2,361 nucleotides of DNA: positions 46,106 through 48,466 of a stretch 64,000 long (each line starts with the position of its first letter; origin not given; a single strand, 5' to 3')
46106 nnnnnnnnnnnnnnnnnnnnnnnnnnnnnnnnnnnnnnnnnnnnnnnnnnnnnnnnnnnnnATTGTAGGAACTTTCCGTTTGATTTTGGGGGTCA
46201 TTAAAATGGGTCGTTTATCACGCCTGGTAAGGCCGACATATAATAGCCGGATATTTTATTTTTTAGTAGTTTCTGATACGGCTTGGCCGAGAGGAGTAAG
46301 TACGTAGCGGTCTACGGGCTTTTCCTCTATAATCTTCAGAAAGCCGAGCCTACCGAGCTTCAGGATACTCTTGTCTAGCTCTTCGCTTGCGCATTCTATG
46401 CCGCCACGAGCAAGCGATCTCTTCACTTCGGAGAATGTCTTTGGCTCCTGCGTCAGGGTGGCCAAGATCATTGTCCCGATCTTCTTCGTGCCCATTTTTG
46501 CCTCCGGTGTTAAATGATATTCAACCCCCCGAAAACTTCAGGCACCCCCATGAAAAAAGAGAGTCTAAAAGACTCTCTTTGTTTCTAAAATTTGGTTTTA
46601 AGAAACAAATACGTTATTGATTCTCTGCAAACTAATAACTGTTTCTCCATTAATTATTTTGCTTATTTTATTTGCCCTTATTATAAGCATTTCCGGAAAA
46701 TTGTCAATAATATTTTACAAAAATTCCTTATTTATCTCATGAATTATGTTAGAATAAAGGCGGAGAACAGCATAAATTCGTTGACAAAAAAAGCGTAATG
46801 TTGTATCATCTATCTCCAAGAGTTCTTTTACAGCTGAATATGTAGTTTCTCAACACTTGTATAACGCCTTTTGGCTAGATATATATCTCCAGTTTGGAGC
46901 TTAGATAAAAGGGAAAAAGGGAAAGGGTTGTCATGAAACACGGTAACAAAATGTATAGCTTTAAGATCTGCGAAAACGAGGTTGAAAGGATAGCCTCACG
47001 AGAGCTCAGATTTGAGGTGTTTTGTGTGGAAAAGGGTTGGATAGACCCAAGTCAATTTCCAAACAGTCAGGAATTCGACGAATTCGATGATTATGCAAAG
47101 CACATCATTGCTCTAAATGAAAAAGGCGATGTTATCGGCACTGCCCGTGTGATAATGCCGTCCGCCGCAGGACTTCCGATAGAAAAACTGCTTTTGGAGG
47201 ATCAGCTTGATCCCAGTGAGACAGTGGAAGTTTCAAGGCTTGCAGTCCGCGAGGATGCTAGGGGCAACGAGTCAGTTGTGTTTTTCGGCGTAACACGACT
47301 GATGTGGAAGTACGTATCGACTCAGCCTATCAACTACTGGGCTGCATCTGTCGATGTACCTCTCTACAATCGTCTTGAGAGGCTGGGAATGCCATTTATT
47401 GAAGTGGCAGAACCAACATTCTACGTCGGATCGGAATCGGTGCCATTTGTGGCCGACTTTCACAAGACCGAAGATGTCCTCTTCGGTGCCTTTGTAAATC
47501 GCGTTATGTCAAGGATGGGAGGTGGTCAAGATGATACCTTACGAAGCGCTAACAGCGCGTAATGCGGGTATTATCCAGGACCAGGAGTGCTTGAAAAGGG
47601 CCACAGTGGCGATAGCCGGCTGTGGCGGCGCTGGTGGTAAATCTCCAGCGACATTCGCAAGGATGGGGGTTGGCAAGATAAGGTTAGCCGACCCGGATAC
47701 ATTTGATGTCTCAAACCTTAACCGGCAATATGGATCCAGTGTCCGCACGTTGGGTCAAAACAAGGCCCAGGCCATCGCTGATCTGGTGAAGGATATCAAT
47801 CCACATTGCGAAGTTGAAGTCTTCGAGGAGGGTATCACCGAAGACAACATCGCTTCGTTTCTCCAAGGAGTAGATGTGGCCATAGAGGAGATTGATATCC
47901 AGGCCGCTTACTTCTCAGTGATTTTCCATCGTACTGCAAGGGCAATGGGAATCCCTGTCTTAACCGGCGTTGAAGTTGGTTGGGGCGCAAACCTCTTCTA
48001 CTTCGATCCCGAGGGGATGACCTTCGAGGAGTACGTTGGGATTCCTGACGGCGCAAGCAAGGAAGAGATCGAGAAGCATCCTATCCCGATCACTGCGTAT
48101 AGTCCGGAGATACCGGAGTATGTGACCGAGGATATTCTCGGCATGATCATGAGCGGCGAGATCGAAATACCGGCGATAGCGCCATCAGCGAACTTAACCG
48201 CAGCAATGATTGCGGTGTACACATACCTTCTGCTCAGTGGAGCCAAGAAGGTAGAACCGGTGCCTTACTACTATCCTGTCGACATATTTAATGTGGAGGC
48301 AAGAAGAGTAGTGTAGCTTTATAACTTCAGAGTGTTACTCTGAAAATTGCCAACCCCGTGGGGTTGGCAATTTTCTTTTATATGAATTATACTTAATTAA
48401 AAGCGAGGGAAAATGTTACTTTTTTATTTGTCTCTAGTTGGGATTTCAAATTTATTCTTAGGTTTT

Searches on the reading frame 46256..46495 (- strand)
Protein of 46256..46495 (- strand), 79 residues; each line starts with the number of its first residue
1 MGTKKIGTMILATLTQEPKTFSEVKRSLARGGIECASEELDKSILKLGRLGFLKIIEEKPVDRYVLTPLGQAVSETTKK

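Call 3: search_protein_families(library=pfam, proteins=[window:46256-46495:-], max_evalue=1)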
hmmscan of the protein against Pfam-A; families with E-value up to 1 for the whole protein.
window:46256-46495:- (79 aa): 2 families
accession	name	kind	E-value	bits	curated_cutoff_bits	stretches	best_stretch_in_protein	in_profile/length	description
PF01638.23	HxlR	-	0.042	14.1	20.8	1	4-76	4-75/91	HxlR-like helix-turn-helix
PF25213.1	HVO_A0261_N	-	0.21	11.9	35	1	56-77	54-74/86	HVO_A0261 N-terminal domain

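Call 4: search_protein_families(library=ncbifam, proteins=[window:46256-46495:-], max_evalue=1)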
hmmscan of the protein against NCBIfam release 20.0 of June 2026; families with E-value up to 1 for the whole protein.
window:46256-46495:- (79 aa): 2 families
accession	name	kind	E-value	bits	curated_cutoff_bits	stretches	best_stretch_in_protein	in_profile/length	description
NF047364.1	redox_TF_RrpB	exception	0.1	12.8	175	1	5-75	17-91/105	MarR family transcription factor RrpB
NF050184.1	VpaChn25_0724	subfamily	0.13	12.5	65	1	10-76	7-76/88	VpaChn25_0724 family phage protein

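Call 63: search_protein_families(library=padloc, proteins=[window:46256-46495:-], max_evalue=0.01)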
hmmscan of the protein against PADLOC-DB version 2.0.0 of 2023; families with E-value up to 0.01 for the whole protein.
window:46256-46495:- (79 aa): 0 families

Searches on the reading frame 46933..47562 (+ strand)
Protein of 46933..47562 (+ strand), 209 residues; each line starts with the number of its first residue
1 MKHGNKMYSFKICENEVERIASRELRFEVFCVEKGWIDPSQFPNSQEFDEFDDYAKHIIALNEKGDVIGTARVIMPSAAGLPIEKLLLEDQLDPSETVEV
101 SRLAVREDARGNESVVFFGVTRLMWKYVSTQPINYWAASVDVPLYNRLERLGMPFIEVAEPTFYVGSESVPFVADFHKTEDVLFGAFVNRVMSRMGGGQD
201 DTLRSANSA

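Call 3: search_protein_families(library=pfam, proteins=[window:46933-47562:+], max_evalue=1)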
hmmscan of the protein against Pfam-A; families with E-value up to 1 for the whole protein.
window:46933-47562:+ (209 aa): 7 families
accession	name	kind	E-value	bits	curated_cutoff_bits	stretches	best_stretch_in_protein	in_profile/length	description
PF13444.12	Acetyltransf_5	-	1.4e-12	48.6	22.4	1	25-115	1-97/102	Acetyltransferase (GNAT) domain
PF21926.2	FeeM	-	1.6e-08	34.9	27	1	32-150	11-132/158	N-acyl amino acid synthase FeeM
PF00765.23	Autoind_synth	-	0.00034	20.6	24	1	24-162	15-161/183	Autoinducer synthase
PF00583.31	Acetyltransf_1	-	0.037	14.7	20.7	1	45-112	21-74/116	Acetyltransferase (GNAT) family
PF12261.14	T_hemolysin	-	0.098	12.9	27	1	82-160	67-142/174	Thermostable hemolysin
PF24182.1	G1RFP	-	0.16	12.1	22.6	0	62-74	19-31/36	Gene 1 ring forming protein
PF03846.20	SulA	-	0.17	12.6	23.1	1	78-117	51-87/91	Cell division inhibitor SulA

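Call 4: search_protein_families(library=ncbifam, proteins=[window:46933-47562:+], max_evalue=1)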
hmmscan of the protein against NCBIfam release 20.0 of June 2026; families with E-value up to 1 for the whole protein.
window:46933-47562:+ (209 aa): 7 families
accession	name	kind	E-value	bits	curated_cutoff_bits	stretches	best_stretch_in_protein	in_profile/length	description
TIGR03694.1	exosort_acyl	subfamily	1.1e-23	84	111.95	2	14-110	14-124/241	PEP-CTERM/exosortase system-associated acyltransferase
TIGR04045.1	MSMEG_0567_GNAT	equivalog_domain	2.5e-05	23.9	68.45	1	8-73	2-65/153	MSMEG_0567/Sll0786 family nitrogen starvation N-acetyltransferase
NF052554.1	OrAlActfOlsBRHOCB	equivalog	5.2e-05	23.1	350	1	1-73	1-80/256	L-ornithine N(alpha)-acyltransferase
NF010408.0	PRK13834.1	subfamily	0.00028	20.5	292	1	23-108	22-110/207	acyl-homoserine-lactone synthase TraI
NF052393.1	AHserLSynTraI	equivalog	0.00087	18.6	250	1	23-107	22-109/212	acyl-homoserine-lactone synthase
NF052555.1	OrAlActfOlsBBRUA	equivalog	0.0098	15.4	320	1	11-63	26-79/278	l-ornithine N(alpha)-acyltransferase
NF007892.0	PRK10595.1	equivalog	0.11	12.3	162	1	78-117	81-117/169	cell division inhibitor SulA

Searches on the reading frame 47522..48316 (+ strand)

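Call 3: search_protein_families(library=pfam, proteins=[window:47522-48316:+], max_evalue=1)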
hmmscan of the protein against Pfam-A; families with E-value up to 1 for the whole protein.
window:47522-48316:+ (264 aa): 1 family
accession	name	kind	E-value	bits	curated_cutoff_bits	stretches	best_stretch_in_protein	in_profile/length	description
PF00899.27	ThiF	-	2e-35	122.5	28.1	1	19-261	13-225/238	ThiF family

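Call 4: search_protein_families(library=ncbifam, proteins=[window:47522-48316:+], max_evalue=1)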
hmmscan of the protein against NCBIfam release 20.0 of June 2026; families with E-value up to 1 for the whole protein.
window:47522-48316:+ (264 aa): 26 families (the best 25 are shown)
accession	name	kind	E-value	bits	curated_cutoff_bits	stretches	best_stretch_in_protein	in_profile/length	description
NF006077.0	PRK08223.1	equivalog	9.5e-58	195.5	266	1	6-260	6-260/296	hypothetical protein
NF011424.0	PRK14851.1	subfamily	1.4e-39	135.7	1170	1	11-257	26-271/679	hypothetical protein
NF011425.0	PRK14852.1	equivalog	2.5e-34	118.3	1337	1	12-255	316-558/989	hypothetical protein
NF006395.0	PRK08644.1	equivalog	1.6e-27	96.5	159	1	20-129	24-132/215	sulfur carrier protein ThiS adenylyltransferase ThiF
TIGR02354.1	thiF_fam2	equivalog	1.5e-26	93.5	152.2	1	10-129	7-123/200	thiamine biosynthesis protein ThiF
TIGR02356.1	adenyl_thiF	equivalog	1.7e-24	86.3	275.25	1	19-164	14-157/203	thiazole biosynthesis adenylyltransferase ThiF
NF005901.0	PRK07877.1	equivalog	7.9e-23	80.6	476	1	19-147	100-225/722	Rv1355c family protein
NF004111.0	PRK05600.1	equivalog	4.8e-21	75.3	437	1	18-148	33-161/371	ThiF family adenylyltransferase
NF004281.0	PRK05690.1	subfamily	1.7e-19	70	266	1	18-129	24-135/250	molybdopterin-synthase adenylyltransferase MoeB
NF006444.0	PRK08762.1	equivalog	4.4e-19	68.4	449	1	20-150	141-269/387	molybdopterin-synthase adenylyltransferase MoeB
NF011696.0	PRK15116.1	equivalog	5.9e-18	65.5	304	1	22-149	26-152/268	tRNA cyclic N6-threonylcarbamoyladenosine(37) synthase TcdA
TIGR02355.1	moeB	equivalog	1.3e-16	60.7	376.55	1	18-125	16-123/240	molybdopterin-synthase adenylyltransferase MoeB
NF047750.1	SAMPActivE1UbaA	equivalog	3.9e-16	59.2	450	1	20-150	26-154/270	SAMP-activating enzyme E1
NF005902.0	PRK07878.1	equivalog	1.2e-15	57.3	647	1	18-132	34-148/392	adenylyltransferase/sulfurtransferase MoeZ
NF005646.0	PRK07411.1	equivalog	4.4e-15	55.7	633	1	18-125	30-137/390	molybdopterin-synthase adenylyltransferase MoeB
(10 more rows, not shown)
